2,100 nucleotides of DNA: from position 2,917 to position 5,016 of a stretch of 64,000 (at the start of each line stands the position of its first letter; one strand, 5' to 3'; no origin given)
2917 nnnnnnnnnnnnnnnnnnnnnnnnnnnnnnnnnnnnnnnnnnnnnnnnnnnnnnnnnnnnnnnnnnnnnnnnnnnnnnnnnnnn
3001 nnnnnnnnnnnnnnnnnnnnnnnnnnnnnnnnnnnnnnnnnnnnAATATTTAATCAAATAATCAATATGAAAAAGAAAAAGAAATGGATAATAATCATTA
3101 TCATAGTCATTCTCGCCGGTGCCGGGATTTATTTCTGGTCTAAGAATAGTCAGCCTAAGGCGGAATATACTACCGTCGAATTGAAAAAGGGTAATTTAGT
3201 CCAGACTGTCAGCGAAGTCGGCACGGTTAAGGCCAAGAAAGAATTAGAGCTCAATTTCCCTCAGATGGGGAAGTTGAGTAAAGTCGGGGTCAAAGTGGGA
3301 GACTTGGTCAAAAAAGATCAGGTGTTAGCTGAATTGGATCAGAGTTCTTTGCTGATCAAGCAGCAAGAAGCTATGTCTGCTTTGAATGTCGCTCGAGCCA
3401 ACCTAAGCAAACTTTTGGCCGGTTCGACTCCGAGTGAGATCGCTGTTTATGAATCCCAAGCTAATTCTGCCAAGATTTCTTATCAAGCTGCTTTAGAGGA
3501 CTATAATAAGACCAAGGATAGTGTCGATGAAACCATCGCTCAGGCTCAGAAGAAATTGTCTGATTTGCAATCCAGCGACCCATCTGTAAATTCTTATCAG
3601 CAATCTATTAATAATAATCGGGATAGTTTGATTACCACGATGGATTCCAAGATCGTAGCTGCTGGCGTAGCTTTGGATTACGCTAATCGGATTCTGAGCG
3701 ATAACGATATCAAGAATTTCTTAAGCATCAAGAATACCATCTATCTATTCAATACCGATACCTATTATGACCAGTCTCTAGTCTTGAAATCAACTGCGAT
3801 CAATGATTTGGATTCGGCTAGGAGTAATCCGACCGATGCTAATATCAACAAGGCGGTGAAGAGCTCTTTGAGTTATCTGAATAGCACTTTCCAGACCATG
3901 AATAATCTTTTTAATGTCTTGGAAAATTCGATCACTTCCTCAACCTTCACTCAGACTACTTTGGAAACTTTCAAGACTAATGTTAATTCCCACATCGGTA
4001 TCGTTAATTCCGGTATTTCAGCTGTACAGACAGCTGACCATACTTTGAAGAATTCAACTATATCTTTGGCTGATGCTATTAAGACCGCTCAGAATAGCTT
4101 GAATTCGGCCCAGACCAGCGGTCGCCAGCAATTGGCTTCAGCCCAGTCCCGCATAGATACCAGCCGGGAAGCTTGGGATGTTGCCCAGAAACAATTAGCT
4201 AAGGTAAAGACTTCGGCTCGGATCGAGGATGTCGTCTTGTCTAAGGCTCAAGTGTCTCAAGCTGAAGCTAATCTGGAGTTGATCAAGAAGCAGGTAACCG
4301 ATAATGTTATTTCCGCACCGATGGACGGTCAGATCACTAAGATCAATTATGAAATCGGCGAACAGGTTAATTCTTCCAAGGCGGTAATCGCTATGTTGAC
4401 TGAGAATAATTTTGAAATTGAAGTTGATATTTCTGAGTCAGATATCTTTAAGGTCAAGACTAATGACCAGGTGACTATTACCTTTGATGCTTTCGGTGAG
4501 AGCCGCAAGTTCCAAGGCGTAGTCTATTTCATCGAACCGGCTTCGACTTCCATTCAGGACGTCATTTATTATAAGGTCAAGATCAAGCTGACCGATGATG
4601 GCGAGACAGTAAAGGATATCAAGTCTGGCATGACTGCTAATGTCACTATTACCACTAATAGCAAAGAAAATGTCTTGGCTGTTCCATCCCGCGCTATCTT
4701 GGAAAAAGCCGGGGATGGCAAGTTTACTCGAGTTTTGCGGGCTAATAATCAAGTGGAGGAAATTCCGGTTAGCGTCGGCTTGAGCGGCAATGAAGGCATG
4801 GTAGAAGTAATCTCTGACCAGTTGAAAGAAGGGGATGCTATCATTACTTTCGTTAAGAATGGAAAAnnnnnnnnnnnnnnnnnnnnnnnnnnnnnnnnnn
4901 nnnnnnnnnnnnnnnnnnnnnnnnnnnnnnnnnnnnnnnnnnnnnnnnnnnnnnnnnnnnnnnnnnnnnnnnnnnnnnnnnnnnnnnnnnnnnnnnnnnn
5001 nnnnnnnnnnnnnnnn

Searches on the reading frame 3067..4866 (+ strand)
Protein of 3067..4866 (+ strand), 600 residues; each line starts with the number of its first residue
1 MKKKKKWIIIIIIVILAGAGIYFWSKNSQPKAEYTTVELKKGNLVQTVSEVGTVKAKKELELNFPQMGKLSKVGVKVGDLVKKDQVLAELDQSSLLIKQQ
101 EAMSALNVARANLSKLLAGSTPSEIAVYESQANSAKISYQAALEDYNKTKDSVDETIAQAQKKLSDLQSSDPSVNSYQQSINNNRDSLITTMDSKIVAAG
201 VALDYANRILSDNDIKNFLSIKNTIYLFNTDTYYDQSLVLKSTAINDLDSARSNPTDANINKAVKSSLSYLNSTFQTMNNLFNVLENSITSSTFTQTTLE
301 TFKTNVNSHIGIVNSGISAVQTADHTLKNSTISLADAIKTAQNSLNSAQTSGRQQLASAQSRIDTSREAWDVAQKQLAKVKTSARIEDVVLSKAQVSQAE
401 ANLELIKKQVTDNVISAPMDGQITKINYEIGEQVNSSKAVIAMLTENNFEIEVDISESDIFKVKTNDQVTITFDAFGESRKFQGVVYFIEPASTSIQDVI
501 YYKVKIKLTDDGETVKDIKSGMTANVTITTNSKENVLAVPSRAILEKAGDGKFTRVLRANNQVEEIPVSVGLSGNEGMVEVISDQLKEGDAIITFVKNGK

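Call 43: search_protein_families(library=pfam, proteins=[window:3067-4866:+], max_evalue=0.001)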
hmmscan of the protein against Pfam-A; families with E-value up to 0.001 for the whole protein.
window:3067-4866:+ (600 aa): 5 families
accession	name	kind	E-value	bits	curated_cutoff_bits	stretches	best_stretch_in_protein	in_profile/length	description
PF13437.12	HlyD_3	-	9.3e-13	49.3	22.2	1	414-516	1-101/106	HlyD family secretion protein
PF16576.10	HlyD_D23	-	9.3e-11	41.8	30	1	356-492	56-187/214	Barrel-sandwich domain of CusB or HlyD membrane-fusion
PF13533.13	Biotin_lipoyl_2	-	1.7e-08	34.5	29.8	1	62-91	3-32/32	Biotin-lipoyl like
PF00364.28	Biotin_lipoyl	-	4e-07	30.2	22.1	0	61-90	2-36/73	Biotin-requiring enzyme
PF00529.27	CusB_dom_1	-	2.3e-05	25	26.5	1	168-530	12-89/89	Cation efflux system protein CusB domain 1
